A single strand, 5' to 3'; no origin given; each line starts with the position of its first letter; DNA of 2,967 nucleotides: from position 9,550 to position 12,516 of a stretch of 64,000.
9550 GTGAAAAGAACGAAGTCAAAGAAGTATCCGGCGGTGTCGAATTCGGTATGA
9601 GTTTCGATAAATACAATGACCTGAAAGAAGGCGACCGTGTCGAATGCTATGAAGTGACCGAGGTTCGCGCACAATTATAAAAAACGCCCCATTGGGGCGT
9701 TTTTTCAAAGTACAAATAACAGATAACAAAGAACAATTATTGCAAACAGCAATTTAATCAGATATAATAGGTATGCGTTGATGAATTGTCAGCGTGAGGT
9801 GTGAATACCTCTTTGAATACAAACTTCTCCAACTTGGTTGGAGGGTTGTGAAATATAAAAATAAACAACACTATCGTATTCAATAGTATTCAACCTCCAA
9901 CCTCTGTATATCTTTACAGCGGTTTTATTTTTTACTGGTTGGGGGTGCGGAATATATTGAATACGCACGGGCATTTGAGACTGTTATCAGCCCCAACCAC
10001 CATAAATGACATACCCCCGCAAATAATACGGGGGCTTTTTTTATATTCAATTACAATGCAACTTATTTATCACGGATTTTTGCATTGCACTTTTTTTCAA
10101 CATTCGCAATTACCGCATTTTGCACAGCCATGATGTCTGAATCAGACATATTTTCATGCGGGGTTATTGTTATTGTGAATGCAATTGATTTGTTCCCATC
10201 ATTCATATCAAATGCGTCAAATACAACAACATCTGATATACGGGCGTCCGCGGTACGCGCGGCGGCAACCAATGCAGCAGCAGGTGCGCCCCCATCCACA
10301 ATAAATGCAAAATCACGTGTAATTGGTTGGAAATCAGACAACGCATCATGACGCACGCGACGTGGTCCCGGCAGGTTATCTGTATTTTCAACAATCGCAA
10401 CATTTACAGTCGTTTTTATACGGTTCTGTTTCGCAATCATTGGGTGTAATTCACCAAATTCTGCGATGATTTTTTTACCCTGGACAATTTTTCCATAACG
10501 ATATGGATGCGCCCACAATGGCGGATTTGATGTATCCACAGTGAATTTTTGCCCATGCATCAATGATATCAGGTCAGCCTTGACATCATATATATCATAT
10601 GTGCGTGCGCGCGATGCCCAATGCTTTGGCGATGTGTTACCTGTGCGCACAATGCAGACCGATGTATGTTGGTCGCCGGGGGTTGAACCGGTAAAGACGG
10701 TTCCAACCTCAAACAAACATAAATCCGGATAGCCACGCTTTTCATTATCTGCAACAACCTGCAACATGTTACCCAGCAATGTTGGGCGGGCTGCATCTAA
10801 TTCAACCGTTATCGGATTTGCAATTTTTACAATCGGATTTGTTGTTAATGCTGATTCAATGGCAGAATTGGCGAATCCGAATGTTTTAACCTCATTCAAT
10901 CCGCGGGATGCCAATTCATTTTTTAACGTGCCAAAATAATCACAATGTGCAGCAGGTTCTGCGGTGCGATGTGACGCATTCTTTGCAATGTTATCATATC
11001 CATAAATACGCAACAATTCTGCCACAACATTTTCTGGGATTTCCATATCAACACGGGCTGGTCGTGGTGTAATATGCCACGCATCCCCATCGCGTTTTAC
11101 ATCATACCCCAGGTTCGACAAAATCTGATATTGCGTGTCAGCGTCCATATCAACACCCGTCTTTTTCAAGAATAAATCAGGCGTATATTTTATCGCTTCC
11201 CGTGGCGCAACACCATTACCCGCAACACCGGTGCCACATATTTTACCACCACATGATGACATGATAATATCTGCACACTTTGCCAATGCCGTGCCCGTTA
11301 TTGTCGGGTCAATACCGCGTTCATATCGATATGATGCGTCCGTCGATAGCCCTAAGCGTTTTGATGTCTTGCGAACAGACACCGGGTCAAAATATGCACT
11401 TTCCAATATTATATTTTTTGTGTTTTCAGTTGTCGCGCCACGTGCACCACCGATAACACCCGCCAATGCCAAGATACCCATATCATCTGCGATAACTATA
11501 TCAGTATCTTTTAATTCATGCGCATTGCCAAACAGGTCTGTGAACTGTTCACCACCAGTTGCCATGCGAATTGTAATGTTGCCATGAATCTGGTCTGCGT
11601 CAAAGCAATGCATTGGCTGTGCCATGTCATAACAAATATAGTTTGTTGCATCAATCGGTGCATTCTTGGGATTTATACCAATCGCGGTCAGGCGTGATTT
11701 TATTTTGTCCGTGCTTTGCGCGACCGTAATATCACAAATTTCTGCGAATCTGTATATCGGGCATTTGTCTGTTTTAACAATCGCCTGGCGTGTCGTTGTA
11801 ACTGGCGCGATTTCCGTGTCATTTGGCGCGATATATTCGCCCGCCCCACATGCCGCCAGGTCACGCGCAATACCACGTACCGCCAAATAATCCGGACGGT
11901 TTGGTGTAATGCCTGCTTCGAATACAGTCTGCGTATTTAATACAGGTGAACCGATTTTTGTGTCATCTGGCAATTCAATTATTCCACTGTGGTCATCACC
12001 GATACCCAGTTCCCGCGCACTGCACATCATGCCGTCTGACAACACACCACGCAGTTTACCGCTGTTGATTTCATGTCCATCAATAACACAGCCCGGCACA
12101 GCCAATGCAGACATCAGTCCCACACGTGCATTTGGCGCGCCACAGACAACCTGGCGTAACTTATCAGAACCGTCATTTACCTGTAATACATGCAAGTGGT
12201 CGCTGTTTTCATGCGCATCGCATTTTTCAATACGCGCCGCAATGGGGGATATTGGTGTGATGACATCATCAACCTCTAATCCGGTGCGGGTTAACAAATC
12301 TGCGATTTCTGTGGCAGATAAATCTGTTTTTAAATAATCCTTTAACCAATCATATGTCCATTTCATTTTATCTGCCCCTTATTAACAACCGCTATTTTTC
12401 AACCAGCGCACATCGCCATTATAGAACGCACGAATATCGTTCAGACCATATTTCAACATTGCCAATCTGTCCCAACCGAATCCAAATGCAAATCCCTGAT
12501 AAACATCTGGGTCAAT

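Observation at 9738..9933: Three paralogous ~158-nt structured RNA genes, each with its own near-consensus promoter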

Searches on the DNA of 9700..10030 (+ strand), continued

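Call 45: search_with_rna_model(model_id=R1, sources=[window, L044, L108, L109, L110, L111, L112, L113, L114, L115, L117, L118, L119, L120, L122, L123, L124, L125, L127, L128, L129, L130, L131, L132, L133, L134, L136, L138, L139, L140, L142, L143, L144, L146, L147, L148, L150, L151, L152, L153, L154, L155, L156, L157, L158, L159, L160, L161, L162, L166, L167, L168, L169, L170, L171, L172, L173, L174, L176, L178, L179, L180, L182, L183, L184, L185, L186, L187, L188, L189, L190, L191, L193, L194, L196], max_evalue=0.00001, make_alignment=true)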
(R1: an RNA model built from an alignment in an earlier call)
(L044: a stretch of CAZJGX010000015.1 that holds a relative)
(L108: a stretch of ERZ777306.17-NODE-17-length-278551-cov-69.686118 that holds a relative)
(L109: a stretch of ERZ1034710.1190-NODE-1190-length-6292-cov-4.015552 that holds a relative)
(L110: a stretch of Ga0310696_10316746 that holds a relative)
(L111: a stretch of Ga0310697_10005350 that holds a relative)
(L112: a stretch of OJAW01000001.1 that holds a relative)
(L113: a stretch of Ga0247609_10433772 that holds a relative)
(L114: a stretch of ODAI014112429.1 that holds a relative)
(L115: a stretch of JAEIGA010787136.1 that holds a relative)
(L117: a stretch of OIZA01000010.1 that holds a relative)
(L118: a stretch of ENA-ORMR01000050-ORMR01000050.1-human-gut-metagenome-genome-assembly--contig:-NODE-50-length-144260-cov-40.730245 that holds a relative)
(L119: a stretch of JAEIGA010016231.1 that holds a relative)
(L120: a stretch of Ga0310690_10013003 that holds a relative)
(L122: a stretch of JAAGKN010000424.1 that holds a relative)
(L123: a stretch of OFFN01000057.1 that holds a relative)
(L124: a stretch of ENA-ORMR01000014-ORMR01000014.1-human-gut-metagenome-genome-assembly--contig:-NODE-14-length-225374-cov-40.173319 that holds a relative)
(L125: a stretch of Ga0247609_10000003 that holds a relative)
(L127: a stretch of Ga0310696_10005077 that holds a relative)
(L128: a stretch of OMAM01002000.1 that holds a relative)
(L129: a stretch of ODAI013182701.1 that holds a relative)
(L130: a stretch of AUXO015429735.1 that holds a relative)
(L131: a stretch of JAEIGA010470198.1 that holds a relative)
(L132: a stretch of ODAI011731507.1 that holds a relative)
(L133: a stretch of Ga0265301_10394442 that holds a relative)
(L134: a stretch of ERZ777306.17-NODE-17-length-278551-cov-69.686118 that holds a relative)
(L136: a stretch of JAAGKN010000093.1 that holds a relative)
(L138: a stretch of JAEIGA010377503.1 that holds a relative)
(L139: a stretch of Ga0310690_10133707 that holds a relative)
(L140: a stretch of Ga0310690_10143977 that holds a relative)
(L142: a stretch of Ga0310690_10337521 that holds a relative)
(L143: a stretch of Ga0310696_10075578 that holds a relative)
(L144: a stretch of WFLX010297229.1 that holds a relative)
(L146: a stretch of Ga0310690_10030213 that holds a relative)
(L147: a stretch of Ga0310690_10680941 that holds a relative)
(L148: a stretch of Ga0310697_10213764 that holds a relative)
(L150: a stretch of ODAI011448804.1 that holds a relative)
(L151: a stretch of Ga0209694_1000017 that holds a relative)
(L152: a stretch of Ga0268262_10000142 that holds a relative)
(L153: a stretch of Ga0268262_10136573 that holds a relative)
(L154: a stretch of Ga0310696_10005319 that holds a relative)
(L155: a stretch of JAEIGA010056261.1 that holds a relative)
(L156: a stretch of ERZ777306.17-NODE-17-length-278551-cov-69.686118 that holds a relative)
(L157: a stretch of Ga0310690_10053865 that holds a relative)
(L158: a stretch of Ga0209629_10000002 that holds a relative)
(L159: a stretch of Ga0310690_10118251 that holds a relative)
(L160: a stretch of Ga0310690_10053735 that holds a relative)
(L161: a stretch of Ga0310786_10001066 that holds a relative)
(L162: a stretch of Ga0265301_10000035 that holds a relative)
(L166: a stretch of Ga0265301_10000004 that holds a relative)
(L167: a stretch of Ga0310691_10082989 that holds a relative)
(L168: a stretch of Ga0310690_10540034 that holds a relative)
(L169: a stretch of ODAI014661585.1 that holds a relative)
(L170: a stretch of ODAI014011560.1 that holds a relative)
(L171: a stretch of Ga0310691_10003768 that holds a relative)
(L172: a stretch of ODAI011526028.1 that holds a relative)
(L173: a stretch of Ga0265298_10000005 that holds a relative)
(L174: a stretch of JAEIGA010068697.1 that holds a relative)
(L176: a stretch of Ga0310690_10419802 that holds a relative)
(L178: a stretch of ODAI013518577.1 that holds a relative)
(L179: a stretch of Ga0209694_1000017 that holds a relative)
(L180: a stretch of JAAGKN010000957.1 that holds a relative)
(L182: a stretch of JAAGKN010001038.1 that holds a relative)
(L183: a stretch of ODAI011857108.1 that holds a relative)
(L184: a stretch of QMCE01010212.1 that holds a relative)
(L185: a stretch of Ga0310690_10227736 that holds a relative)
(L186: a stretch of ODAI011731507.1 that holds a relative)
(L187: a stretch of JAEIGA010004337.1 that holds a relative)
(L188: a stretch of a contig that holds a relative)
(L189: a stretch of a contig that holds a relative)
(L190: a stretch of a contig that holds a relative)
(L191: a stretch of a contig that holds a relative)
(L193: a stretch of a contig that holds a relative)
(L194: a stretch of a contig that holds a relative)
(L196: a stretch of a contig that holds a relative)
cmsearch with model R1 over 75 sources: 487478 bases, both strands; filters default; matches with E-value up to 0.00001: 86.
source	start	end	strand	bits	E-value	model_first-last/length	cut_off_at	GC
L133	347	531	+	178.1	4e-48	1-184/184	no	0.43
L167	1669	1856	+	176.7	9.8e-48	1-184/184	no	0.4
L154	2080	2259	+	175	3e-47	1-184/184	no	0.41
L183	5813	5996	+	170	8.2e-46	1-184/184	no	0.43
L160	2172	2352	+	169.3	1.2e-45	1-184/184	no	0.42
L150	116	301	-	167.7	3.7e-45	1-184/184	no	0.39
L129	1043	1229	+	167.3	4.6e-45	1-184/184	no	0.38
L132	9496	9698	-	164.8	2.3e-44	1-184/184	no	0.38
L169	4665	4847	+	162.1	1.4e-43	1-184/184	no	0.39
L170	136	319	-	162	1.5e-43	1-184/184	no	0.4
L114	632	817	-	161.3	2.3e-43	1-184/184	no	0.44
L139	44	221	-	160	5.6e-43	1-184/184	no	0.42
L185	26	211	-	159.5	7.6e-43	1-184/184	no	0.42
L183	2112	2294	-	157.3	3.3e-42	1-184/184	no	0.4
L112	5685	5863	+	156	7.8e-42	1-184/184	no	0.39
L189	9715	9893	-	156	7.8e-42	1-184/184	no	0.39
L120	8686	8867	-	155.7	9e-42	1-184/184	no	0.4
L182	571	751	+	155.5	1e-41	1-184/184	no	0.42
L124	478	667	-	155.4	1.1e-41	1-184/184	no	0.43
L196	825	1013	+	155.2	1.3e-41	1-184/184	no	0.42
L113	884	1069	-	155.1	1.4e-41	1-184/184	no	0.4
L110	123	319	-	154.8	1.7e-41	1-184/184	no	0.4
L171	4713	4897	+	154.7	1.8e-41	1-184/184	no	0.43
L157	834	1031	-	154.4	2.2e-41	1-184/184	no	0.42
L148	1201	1385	+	154.1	2.7e-41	1-184/184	no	0.4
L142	894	1083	-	153.2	4.9e-41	1-184/184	no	0.41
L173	10299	10492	-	152.9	5.8e-41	1-184/184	no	0.4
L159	1219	1398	-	152.7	6.8e-41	1-184/184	no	0.44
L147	492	680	+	151.6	1.4e-40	1-184/184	no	0.4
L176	769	973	-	150.6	2.6e-40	1-184/184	no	0.47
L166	4507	4717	-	149.8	4.4e-40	1-184/184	no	0.4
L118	1805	1981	+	148.7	8.8e-40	1-184/184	no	0.39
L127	197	379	-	148.4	1.1e-39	1-184/184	no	0.39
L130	2439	2644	+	147.3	2.2e-39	1-184/184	no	0.39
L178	4450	4639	-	147.1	2.6e-39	1-184/184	no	0.42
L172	2322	2519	-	146.9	2.9e-39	1-184/184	no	0.42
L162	10247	10439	+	146.4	4.1e-39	1-184/184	no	0.41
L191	1353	1550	+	142.8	4.4e-38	1-184/184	no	0.41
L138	1163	1339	+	142.4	5.6e-38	1-184/184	no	0.41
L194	34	236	-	141.6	9.4e-38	1-184/184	no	0.38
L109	2546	2740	+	139.7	3.1e-37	1-184/184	no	0.42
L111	1101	1306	-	138.8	5.9e-37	1-184/184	no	0.41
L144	39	229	-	138.5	7e-37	1-184/184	no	0.43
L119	4688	4874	-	137.4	1.4e-36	1-184/184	no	0.43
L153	262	442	-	137.4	1.4e-36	1-184/184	no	0.46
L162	5738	5950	+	136.9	2e-36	1-184/184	no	0.41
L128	5004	5180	+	136.6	2.4e-36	1-184/184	no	0.41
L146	4711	4909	-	136.2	3.1e-36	1-184/184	no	0.46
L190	2066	2250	-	135.8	4.1e-36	1-184/184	no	0.44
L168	413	605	+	135.3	5.6e-36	1-184/184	no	0.4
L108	952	1129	+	135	6.9e-36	1-184/184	no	0.45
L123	1916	2098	+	134.6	9.2e-36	1-184/184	no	0.43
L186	1242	1442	-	134.4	1e-35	1-184/184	no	0.41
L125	6412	6610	+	131.6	6.4e-35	1-184/184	no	0.45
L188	4687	4845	+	131.5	6.9e-35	1-184/184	no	0.43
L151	7558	7739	-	128.7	4.2e-34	1-184/184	no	0.43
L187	2144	2313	-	128.7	4.2e-34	1-184/184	no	0.42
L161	1011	1210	-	128.4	5.4e-34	1-184/184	no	0.44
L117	4159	4335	-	127.6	8.7e-34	1-184/184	no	0.49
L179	10494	10671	+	127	1.3e-33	1-184/184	no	0.4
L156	289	465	-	126.3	2.1e-33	1-184/184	no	0.46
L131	1764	1952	-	125.1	4.5e-33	1-184/184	no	0.41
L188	4872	5053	+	124.2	8.1e-33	1-184/184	no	0.42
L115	688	888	+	123.2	1.6e-32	1-184/184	no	0.41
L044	4926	5092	-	122.1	3.1e-32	1-184/184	no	0.37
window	9769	9933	+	119.6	1.6e-31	1-184/184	no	0.35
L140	1319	1523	-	118.2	4.1e-31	1-184/184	no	0.44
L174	1227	1415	-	112.6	1.6e-29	1-184/184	no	0.49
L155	1932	2114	+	111.8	2.7e-29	1-184/184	no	0.46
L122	2301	2457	-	111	4.7e-29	1-184/184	no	0.43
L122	2502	2678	-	110.7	5.6e-29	1-184/184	no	0.42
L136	417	571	-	109.7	1.1e-28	1-184/184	no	0.46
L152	4088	4247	-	106.6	8.4e-28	1-184/184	no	0.46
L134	4305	4477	-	105.9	1.3e-27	1-184/184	no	0.41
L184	3130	3306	+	102.5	1.2e-26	1-184/184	no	0.44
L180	166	323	+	99.2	1e-25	1-184/184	no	0.41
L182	271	496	-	93.7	3.6e-24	1-184/184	no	0.45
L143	1101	1329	+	88.2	1.4e-22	1-184/184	no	0.43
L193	1038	1248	-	83.2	3.5e-21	1-184/184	no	0.39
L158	1793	1991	-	80.6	1.9e-20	1-184/184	no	0.54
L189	2737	2975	-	40.7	4.3e-09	1-184/184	no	0.44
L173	414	609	+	38.3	2e-08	1-184/184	no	0.49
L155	1623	1806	-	33.6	4.4e-07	1-184/184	no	0.45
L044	4453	4689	-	29.7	5.4e-06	1-184/184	no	0.46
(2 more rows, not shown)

Alignment A5: 86 matches aligned to the model, 464 columns, each read 5' to 3' on its own strand. Consensus structure (alignment columns), stored with it:
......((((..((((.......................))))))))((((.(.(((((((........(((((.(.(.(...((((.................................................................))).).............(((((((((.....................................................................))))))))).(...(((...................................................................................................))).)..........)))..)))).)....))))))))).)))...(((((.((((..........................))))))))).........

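Call 54: search_with_rna_model(model_id=R1, sources=[L197, L199, L106], max_evalue=1)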
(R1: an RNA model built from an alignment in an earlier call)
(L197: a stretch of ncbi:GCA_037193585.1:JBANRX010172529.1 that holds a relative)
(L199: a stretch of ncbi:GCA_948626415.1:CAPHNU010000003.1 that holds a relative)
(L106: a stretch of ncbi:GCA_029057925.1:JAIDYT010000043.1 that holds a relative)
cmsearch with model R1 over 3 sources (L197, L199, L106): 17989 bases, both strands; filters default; matches with E-value up to 1: 3.
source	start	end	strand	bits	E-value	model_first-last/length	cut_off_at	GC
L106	3700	3864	+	119.5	6.5e-33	1-184/184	no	0.37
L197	3067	3262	+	20.3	9.8e-05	1-184/184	no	0.39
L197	3245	3310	-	7.9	0.32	53-121/184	no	0.32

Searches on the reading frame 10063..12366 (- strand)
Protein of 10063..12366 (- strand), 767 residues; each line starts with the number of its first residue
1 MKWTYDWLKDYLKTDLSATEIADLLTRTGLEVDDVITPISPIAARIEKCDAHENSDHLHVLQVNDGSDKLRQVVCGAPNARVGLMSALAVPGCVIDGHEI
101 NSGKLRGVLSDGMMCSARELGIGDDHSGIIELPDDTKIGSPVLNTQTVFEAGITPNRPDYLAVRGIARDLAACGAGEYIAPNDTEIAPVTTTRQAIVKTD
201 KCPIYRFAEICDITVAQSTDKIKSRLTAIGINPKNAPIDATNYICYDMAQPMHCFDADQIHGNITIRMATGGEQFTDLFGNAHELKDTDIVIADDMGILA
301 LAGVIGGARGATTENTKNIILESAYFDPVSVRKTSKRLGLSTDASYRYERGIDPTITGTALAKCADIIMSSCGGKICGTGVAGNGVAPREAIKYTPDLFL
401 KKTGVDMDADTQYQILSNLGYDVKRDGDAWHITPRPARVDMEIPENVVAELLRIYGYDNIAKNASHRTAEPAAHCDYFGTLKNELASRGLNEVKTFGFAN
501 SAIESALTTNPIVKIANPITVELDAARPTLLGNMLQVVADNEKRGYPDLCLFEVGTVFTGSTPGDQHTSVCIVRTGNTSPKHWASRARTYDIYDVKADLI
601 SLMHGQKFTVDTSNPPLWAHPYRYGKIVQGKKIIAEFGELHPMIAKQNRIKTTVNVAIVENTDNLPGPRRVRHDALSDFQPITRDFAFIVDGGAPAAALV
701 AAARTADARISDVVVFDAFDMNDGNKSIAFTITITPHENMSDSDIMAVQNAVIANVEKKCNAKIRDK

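Call 65: search_protein_families(library=pfam, max_evalue=0.001, proteins=[window:10063-12366:-])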
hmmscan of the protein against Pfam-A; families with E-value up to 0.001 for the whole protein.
window:10063-12366:- (767 aa): 6 families
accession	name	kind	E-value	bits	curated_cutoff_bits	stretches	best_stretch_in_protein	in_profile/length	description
PF03483.22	B3_4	-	3.8e-57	193.1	29.3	1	201-373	1-174/174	B3/4 domain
PF17759.6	tRNA_synthFbeta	-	7.7e-36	124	22.4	1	480-657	24-210/214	Phenylalanyl tRNA synthetase beta chain CLM domain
PF01588.26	tRNA_bind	-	2.2e-19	69.8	27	1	44-140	4-95/96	Putative tRNA binding domain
PF03484.21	B5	-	3.1e-16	59.8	28.6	1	393-457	2-67/67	tRNA synthetase B5 domain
PF03147.19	FDX-ACB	-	2.3e-13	50.8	31.1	1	677-765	1-94/94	Ferredoxin-fold anticodon binding domain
PF18262.7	PhetRS_B1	-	0.00011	22.8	26.8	0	7-37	10-40/83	Phe-tRNA synthetase beta subunit B1 domain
